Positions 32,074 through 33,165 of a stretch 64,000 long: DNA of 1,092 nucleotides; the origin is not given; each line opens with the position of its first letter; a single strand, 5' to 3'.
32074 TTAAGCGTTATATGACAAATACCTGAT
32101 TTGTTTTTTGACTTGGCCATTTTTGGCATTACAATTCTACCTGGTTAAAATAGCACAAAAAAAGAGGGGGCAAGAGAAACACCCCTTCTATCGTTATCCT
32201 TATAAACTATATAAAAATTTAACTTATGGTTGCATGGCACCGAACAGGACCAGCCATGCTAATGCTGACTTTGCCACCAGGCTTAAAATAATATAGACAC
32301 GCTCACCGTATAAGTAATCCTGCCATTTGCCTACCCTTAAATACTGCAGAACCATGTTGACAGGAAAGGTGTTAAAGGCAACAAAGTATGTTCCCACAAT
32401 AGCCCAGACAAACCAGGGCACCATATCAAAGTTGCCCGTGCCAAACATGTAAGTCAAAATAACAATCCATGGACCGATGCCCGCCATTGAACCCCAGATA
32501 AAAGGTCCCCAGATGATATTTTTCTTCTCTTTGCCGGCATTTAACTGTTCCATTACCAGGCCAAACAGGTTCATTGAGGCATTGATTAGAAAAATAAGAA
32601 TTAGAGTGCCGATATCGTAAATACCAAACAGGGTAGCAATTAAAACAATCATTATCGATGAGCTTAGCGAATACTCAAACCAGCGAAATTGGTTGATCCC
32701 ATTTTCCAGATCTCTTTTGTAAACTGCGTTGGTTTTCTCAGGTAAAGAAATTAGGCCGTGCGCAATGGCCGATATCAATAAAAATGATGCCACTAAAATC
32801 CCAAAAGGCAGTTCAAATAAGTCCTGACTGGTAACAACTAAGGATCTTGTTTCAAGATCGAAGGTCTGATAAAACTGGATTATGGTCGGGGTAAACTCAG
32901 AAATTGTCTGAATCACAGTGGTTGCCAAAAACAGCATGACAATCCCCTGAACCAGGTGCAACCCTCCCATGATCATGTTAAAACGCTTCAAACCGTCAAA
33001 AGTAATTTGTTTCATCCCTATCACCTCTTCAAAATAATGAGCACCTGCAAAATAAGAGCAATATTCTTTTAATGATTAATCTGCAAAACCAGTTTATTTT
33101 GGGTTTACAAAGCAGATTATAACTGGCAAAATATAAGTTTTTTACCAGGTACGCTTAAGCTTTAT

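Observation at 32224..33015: Stand-alone heliorhodopsin gene in a Firmicutes-type context, next to ktrAB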

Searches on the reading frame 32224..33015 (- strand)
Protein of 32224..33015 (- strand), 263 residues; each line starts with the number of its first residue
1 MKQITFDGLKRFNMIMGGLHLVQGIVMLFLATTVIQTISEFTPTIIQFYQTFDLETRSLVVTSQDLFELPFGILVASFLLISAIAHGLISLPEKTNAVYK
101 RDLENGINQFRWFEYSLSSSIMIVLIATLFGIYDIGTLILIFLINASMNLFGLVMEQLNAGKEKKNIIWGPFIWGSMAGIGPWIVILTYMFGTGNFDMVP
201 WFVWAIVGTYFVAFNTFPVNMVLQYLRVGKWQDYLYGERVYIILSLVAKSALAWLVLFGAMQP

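Call 3: search_protein_families(library=pfam, proteins=[window:32224-33015:-], max_evalue=0.01)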
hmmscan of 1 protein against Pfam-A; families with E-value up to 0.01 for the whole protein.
window:32224-33015:- (263 aa): 1 family
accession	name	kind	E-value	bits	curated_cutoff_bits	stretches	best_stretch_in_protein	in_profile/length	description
PF18761.7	Heliorhodopsin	-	3.2e-95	318.5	26.7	1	9-261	1-242/242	Heliorhodopsin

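Call 4: search_solved_structures(query=window:32224-33015:-, show_alignments=3)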
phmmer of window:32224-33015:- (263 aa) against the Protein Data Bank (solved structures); distinct sequences matched with E-value up to 0.001: 6.
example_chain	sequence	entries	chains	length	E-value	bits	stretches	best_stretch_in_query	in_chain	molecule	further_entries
6is6_A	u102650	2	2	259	2.3e-53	184.7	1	3-263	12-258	heliorhodopsin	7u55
7clj_A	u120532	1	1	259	5.7e-53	183.4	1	3-263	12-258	heliorhodopsin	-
9vfc_A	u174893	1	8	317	3.1e-47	164.6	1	18-263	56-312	heliorhodopsin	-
9ljj_A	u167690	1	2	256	1.4e-43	152.6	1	8-263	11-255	Heliorhodopsin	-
6su3_X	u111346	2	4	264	1.5e-43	152.5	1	8-263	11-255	48C12 heliorhodopsin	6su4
6uh3_A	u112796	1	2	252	2.8e-43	151.6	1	8-260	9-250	Heliorhodopsin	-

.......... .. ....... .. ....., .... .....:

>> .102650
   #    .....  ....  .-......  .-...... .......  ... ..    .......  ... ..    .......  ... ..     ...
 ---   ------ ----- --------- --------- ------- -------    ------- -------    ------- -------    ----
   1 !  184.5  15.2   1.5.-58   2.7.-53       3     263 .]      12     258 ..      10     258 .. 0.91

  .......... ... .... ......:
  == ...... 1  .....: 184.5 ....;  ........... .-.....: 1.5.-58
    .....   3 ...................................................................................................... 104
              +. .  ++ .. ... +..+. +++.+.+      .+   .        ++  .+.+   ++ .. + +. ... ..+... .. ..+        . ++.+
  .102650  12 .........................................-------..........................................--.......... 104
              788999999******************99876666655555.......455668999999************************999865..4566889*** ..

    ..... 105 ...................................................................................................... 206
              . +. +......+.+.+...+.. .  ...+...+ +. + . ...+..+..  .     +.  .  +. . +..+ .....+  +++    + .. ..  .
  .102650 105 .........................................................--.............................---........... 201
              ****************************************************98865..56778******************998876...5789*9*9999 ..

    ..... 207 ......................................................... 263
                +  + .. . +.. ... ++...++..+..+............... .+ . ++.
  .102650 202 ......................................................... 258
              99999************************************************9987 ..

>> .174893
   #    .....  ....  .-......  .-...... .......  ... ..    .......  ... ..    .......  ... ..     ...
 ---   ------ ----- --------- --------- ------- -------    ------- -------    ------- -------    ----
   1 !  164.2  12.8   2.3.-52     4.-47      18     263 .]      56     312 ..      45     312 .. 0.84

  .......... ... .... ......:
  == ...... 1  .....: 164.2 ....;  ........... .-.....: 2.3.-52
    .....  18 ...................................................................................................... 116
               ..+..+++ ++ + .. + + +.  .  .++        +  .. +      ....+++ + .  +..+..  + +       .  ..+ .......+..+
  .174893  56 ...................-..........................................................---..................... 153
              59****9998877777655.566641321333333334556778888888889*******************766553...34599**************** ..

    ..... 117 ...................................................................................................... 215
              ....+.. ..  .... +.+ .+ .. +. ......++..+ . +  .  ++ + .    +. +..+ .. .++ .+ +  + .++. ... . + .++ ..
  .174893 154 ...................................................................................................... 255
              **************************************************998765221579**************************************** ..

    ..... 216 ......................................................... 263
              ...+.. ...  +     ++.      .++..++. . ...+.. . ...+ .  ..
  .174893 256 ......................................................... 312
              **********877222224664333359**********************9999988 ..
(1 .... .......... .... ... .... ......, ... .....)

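Call 9: find_homologous_proteins(query=window:32224-33015:-, max_evalue=1e-20)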
Query window:32224-33015:- (263 aa): 6837 proteins with E <= 1e-20 among 7539 candidates; the best 120 are listed.
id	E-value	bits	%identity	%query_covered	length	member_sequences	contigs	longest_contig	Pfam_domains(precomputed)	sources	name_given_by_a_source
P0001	4.8e-167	572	100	100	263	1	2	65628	PF18761.8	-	-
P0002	1.8e-158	544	95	100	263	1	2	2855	PF18761.8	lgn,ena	-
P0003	2.6e-149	514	88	100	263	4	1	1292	PF18761.8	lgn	-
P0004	1.9e-141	488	84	100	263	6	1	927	PF18761.8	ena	-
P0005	5.8e-141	487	84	100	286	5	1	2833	PF18761.8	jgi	jgi:hypothetical protein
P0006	1.7e-140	485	83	100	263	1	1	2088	PF18761.8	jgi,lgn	-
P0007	3.0e-140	484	83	100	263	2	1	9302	PF18761.8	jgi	jgi:hypothetical protein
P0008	3.0e-140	484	82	100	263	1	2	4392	PF18761.8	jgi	jgi:hypothetical protein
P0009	4.5e-139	480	83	100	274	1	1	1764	PF18761.8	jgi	jgi:hypothetical protein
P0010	7.8e-138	476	81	100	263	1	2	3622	PF18761.8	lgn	-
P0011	7.6e-134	463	77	100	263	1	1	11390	PF18761.8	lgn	-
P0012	1.3e-132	459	78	100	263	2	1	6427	PF18761.8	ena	-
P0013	8.6e-132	457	78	100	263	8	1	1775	PF18761.8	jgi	-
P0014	9.8e-132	456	78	100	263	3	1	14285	PF18761.8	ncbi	-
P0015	1.7e-131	456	76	100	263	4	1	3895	PF18761.8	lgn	-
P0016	2.8e-131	455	76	100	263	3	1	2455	PF18761.8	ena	-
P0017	3.6e-131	455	78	100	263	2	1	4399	PF18761.8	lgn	-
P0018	4.0e-131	454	78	100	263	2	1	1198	PF18761.8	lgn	-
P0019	8.6e-131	453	77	100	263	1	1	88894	PF18761.8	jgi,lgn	-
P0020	1.1e-130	453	76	100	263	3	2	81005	PF18761.8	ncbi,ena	-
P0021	1.2e-130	453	77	100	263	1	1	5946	PF18761.8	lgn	-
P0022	1.2e-130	453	76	100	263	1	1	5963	PF18761.8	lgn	-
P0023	1.4e-130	453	76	100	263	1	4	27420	PF18761.8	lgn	-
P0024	1.5e-130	452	78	100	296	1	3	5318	PF18761.8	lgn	-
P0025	1.7e-130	452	78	100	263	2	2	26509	PF18761.8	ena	-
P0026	2.3e-130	452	77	100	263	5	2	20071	PF18761.8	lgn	-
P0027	3.1e-130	451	77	100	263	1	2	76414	PF18761.8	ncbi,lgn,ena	-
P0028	3.1e-130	451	76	100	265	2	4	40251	PF18761.8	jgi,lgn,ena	-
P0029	3.1e-130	451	78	100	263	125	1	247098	PF18761.8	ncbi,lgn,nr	ncbi:hypothetical protein B0533_07380 [Sedimentibacter sp. SX930]|nr:hypothetical protein B0533_0738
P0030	5.8e-130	451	76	100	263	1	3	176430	PF18761.8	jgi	-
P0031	7.8e-130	450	78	98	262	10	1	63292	PF18761.8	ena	-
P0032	8.0e-130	450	78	100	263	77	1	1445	PF18761.8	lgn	-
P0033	8.5e-130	450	77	100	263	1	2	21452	PF18761.8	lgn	-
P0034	9.5e-130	450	76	100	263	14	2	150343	PF18761.8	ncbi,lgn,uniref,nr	ncbi:Hypothetical protein Tpal_2378 [Trichococcus palustris]|uniref:Heliorhodopsin n=1 Tax=Trichococ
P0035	1.0e-129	450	78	100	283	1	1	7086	PF18761.8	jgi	jgi:hypothetical protein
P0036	1.0e-129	450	76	100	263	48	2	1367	PF18761.8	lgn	-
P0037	1.3e-129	449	75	100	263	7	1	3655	PF18761.8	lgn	-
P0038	2.0e-129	449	76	100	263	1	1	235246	PF18761.8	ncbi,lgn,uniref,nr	ncbi:hypothetical protein SAMN05421734_10485 [Pelagirhabdus alkalitolerans]|uniref:Heliorhodopsin He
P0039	2.2e-129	449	76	100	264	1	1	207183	PF18761.8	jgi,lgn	-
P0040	2.6e-129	448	77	100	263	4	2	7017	PF18761.8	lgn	-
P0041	2.6e-129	448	76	100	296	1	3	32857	PF18761.8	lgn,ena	-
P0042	2.7e-129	448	78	100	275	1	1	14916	PF18761.8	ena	-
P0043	2.8e-129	448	74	100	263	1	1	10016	PF18761.8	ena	-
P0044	2.9e-129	448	76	100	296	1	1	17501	PF18761.8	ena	-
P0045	2.9e-129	448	76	100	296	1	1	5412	PF18761.8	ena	-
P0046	3.7e-129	448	78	100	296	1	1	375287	PF18761.8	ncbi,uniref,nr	ncbi:heliorhodopsin HeR [Trichococcus paludicola]|uniref:heliorhodopsin HeR n=1 Tax=Trichococcus pal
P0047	3.8e-129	448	76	100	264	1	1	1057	PF18761.8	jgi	jgi:hypothetical protein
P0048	3.9e-129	448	76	100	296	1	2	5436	PF18761.8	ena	-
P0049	4.1e-129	448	76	100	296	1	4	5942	PF18761.8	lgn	-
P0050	4.3e-129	448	76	100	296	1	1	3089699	PF18761.8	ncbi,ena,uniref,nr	ncbi:heliorhodopsin HeR [Trichococcus flocculiformis]|uniref:heliorhodopsin HeR n=1 Tax=Trichococcus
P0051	5.1e-129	447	76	100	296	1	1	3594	PF18761.8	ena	-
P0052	5.4e-129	447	76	100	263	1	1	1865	PF18761.8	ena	-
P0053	5.6e-129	447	75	100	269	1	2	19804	PF18761.8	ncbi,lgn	-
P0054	5.8e-129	447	77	100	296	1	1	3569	PF18761.8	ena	-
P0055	5.8e-129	447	76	100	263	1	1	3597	PF18761.8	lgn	-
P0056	6.3e-129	447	76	100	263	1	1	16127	PF18761.8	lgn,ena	-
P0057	6.9e-129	447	76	100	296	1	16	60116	PF18761.8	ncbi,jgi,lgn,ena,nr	ncbi:MAG TPA: heliorhodopsin HeR [Trichococcus flocculiformis]|jgi:hypothetical protein|nr:heliorhod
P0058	6.9e-129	447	76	100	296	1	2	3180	PF18761.8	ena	-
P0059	7.4e-129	447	77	98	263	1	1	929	PF18761.8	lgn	-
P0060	7.5e-129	447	76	100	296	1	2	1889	PF18761.8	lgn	-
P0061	7.8e-129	447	76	100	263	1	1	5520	PF18761.8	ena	-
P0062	8.0e-129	447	76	100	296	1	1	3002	PF18761.8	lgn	-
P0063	8.5e-129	447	76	100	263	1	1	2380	PF18761.8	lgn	-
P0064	8.6e-129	447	76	100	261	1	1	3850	PF18761.8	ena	-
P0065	8.9e-129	447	75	100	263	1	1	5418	PF18761.8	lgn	-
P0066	9.0e-129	447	76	100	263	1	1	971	PF18761.8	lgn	-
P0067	9.6e-129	447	76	100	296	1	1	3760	PF18761.8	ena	-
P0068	1.0e-128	447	75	100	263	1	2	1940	PF18761.8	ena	-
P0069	1.0e-128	447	76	100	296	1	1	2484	PF18761.8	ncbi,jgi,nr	ncbi:MAG TPA: heliorhodopsin HeR [Trichococcus flocculiformis]|jgi:hypothetical protein|nr:heliorhod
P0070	1.1e-128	446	76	100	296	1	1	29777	PF18761.8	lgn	-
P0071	1.2e-128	446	75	99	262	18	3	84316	PF18761.8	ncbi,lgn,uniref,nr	ncbi:hypothetical protein HMI01_24500 [Halolactibacillus miurensis]|uniref:Heliorhodopsin HeR n=1 Ta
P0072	1.2e-128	446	76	100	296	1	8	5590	PF18761.8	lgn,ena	-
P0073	1.2e-128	446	76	100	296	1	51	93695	PF18761.8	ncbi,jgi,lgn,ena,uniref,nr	ncbi:heliorhodopsin HeR [Trichococcus shcherbakoviae]|jgi:hypothetical protein|uniref:Heliorhodopsin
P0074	1.2e-128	446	76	100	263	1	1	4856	PF18761.8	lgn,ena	-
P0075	1.2e-128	446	75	100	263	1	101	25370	PF18761.8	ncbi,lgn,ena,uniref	ncbi:heliorhodopsin HeR [Jeotgalibaca porci]|uniref:heliorhodopsin HeR n=1 Tax=Jeotgalibaca porci Ta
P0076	1.3e-128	446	76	100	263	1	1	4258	PF18761.8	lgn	-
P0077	1.3e-128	446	76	100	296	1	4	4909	PF18761.8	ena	-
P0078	1.3e-128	446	76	100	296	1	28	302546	PF18761.8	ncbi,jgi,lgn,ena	ncbi:MAG: heliorhodopsin HeR [Trichococcus flocculiformis]|jgi:hypothetical protein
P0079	1.3e-128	446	76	100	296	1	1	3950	PF18761.8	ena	-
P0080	1.4e-128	446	75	100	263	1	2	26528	PF18761.8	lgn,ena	-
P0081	1.5e-128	446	77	97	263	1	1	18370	PF18761.8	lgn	-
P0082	1.6e-128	446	75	100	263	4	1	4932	PF18761.8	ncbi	-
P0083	1.8e-128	446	75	100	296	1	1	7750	PF18761.8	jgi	jgi:hypothetical protein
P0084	1.8e-128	446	76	100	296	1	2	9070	PF18761.8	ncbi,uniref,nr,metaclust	ncbi:Hypothetical protein TFLO_2911 [Trichococcus flocculiformis]|uniref:Heliorhodopsin n=1 Tax=Tric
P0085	1.8e-128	446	76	100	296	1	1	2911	PF18761.8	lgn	-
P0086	1.8e-128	446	76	100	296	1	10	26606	PF18761.8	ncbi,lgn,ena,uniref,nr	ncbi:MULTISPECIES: heliorhodopsin HeR [Trichococcus]|uniref:heliorhodopsin HeR n=1 Tax=Trichococcus 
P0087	1.8e-128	446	75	100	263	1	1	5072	PF18761.8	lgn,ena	-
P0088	2.0e-128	446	75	100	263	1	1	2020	PF18761.8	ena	-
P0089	2.0e-128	446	74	100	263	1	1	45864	PF18761.8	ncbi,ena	-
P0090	2.1e-128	445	75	100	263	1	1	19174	PF18761.8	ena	-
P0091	2.2e-128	445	77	100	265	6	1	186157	PF18761.8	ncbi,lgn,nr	ncbi:heliorhodopsin HeR [Trichococcus patagoniensis]|nr:heliorhodopsin HeR [Trichococcus patagoniens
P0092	2.2e-128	445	76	100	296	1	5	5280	PF18761.8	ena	-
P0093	2.2e-128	445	74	100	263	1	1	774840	PF18761.8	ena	-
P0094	2.3e-128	445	76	100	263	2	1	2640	PF18761.8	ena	-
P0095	2.3e-128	445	76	100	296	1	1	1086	PF18761.8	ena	-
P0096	2.4e-128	445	76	100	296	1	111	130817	PF18761.8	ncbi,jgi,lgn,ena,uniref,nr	ncbi:MAG: heliorhodopsin HeR [Trichococcus flocculiformis]|jgi:hypothetical protein|uniref:heliorhod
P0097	2.4e-128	445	76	100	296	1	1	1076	PF18761.8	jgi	jgi:hypothetical protein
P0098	2.6e-128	445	76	100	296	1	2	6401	PF18761.8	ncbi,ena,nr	ncbi:MAG TPA: heliorhodopsin HeR [Trichococcus flocculiformis]|nr:heliorhodopsin HeR [Trichococcus f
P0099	2.7e-128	445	76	100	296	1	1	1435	PF18761.8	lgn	-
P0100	2.8e-128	445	76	100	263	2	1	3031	PF18761.8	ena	-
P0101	2.8e-128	445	75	100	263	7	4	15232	PF18761.8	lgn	-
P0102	2.8e-128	445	75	100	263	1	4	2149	PF18761.8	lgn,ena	-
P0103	2.9e-128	445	76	100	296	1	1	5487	PF18761.8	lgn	-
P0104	2.9e-128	445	77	98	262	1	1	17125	PF18761.8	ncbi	-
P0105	3.1e-128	445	78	97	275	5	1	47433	PF18761.8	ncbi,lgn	-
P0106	3.2e-128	445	76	100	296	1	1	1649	PF18761.8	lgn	-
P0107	3.2e-128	445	76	100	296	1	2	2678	PF18761.8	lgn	-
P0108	3.3e-128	445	77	100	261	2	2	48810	PF18761.8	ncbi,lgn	ncbi:MAG: heliorhodopsin HeR [Bacillota bacterium]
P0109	3.3e-128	445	75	100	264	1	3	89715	PF18761.8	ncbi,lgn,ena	-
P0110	3.3e-128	445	76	100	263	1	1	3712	PF18761.8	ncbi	ncbi:MAG: heliorhodopsin HeR [Clostridia bacterium]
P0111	3.4e-128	445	75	100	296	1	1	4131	PF18761.8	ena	-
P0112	3.4e-128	445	75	100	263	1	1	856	PF18761.8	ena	-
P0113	3.5e-128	445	76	100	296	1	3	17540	PF18761.8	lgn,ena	-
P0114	3.5e-128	445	76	100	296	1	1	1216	PF18761.8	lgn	-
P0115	3.5e-128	445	75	100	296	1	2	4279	PF18761.8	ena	-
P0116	3.5e-128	445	75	100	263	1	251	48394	PF18761.8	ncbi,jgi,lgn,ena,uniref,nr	ncbi:heliorhodopsin HeR [Jeotgalibaca porci]|jgi:hypothetical protein|uniref:heliorhodopsin HeR n=1 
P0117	3.9e-128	445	76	100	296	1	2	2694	PF18761.8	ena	-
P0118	4.1e-128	445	75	100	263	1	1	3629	PF18761.8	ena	-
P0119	4.1e-128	445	76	100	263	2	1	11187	PF18761.8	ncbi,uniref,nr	ncbi:MAG: heliorhodopsin HeR [Trichococcus flocculiformis]|uniref:Heliorhodopsin HeR n=2 Tax=Trichoc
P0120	4.2e-128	445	75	100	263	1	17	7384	PF18761.8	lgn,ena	-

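Call 11: find_encoding_contigs(protein=P0001, flank=10000, max_places=4)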
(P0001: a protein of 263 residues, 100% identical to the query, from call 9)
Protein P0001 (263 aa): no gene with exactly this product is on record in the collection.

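Call 12: find_related_loci(query=window:32224-33015:-, collection=genome_contigs, flank=10000)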
Query window:32224-33015:- (263 aa) in genome_contigs; peptide patterns used: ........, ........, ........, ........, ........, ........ (x = any residue, [..] = any of these).
219 stretches matched a pattern; 167 encode a relative of the query (tblastn E <= 1e-3); the best 80 are kept; 80 distinct loci.
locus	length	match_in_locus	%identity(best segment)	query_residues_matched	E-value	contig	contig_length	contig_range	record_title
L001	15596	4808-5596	88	1-263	1e-154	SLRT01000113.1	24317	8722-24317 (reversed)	MAG: Syntrophomonadaceae bacterium isolate CSSed165cm_584 CSSed16-5cm-4179, whole genome shotgun sequence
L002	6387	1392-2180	79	1-263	6e-141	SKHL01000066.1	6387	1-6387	MAG: Limnochordia bacterium isolate CSBr16_202 CSBr16-18316, whole genome shotgun sequence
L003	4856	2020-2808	76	1-263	1e-139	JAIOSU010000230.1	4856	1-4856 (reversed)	MAG: Clostridiales bacterium isolate SMBSF52 bin_38_k127_94120, whole genome shotgun sequence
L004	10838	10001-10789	76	1-263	2e-138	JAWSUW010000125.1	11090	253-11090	MAG: Bacillota bacterium isolate B4G8H2-05 NODE_125_length_11090_cov_3.103060, whole genome shotgun sequence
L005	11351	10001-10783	77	3-263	1e-137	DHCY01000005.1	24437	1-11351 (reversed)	MAG TPA_asm: Anaerolineaceae bacterium UBA4890 UBA4890_contig_1357, whole genome shotgun sequence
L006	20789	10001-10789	78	1-263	3e-137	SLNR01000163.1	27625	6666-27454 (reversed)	MAG: Candidatus Sumerlaeota bacterium isolate CSSed165cm_413 CSSed16-5cm-3081, whole genome shotgun sequence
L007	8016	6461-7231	78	7-263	3e-137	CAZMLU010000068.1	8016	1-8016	MAG TPA_asm: uncultured Desulfovibrionaceae bacterium isolate binchicken_co32_435 genome assembly, contig: NODE_16028_le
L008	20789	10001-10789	77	1-263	6e-137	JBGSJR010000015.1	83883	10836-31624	MAG: Acidaminobacteraceae bacterium isolate JTS-AC161 k141_1355207, whole genome shotgun sequence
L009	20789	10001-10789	76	1-263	2e-136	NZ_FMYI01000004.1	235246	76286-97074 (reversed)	Pelagirhabdus alkalitolerans strain S5, whole genome shotgun sequence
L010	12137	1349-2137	75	1-263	2e-136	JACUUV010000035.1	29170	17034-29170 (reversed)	MAG: Clostridia bacterium isolate Kmv40 NODE_729_length_29170_cov_20.604053, whole genome shotgun sequence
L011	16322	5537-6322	75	2-263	1e-135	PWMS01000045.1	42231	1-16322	MAG: Mollicutes bacterium isolate CSSed10_287 CS-Sed10-C934, whole genome shotgun sequence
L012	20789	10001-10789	76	1-263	7e-136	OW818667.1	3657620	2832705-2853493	metagenome genome assembly, chromosome: 1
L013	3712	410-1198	76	1-263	8e-139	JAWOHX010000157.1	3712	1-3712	MAG: Clostridia bacterium isolate CWP5-1.bin.30 k191_1345836, whole genome shotgun sequence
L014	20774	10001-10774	76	6-263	8e-135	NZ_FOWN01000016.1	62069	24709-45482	Halolactibacillus alkaliphilus strain CGMCC 1.6843, whole genome shotgun sequence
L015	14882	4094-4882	75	1-263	9e-135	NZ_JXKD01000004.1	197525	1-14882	Enterococcus aquimarinus strain DSM 17690 Scaffold4, whole genome shotgun sequence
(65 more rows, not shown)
